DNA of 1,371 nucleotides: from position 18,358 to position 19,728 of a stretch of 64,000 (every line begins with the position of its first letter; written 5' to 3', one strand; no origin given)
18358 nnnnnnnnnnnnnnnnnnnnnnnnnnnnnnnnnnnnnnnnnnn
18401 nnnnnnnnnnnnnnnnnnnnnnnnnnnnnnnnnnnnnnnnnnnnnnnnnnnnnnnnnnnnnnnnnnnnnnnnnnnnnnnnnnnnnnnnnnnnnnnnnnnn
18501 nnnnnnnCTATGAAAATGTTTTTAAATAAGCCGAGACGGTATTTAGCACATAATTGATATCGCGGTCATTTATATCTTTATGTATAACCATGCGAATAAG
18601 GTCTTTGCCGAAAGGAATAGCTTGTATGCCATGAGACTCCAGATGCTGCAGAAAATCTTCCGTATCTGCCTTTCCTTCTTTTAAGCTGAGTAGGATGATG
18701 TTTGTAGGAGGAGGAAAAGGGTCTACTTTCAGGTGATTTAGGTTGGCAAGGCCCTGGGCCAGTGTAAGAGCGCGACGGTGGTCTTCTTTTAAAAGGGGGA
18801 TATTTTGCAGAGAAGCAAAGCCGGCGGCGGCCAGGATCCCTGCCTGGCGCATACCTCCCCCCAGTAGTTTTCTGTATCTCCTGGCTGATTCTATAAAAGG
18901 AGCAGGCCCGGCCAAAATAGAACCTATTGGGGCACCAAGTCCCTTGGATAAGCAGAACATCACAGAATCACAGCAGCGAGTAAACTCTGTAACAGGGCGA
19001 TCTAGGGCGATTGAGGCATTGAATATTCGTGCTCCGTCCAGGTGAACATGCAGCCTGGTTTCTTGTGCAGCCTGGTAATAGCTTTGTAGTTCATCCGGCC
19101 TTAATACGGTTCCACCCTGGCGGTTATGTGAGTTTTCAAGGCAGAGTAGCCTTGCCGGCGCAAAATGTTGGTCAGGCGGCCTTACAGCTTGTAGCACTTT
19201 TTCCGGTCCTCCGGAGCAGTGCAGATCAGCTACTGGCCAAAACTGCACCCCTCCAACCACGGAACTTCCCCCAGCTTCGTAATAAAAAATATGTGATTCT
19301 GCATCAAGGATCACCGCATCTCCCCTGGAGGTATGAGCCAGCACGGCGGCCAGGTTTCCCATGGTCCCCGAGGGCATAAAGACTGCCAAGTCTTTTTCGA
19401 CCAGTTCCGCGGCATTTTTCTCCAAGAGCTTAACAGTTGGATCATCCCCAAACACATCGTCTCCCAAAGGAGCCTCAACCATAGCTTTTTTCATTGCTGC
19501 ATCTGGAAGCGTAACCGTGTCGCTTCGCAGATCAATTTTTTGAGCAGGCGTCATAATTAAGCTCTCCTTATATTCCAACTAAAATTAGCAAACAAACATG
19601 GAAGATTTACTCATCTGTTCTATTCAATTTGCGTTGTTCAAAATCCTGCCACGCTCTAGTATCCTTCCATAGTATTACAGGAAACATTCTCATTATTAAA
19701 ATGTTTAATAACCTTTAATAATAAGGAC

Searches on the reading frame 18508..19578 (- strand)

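Call 64: search_protein_families(library=pfam, proteins=[window:18508-19578:-], max_evalue=0.0001)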
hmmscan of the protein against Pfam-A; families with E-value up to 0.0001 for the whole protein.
window:18508-19578:- (356 aa): 2 families
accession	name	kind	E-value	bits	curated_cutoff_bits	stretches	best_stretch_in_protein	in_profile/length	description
PF01212.27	Beta_elim_lyase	-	2e-86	290.3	27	1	16-287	1-275/288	Beta-eliminating lyase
PF00155.27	Aminotran_1_2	-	1.1e-08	35.1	19.7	1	28-323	22-333/361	Aminotransferase class I and II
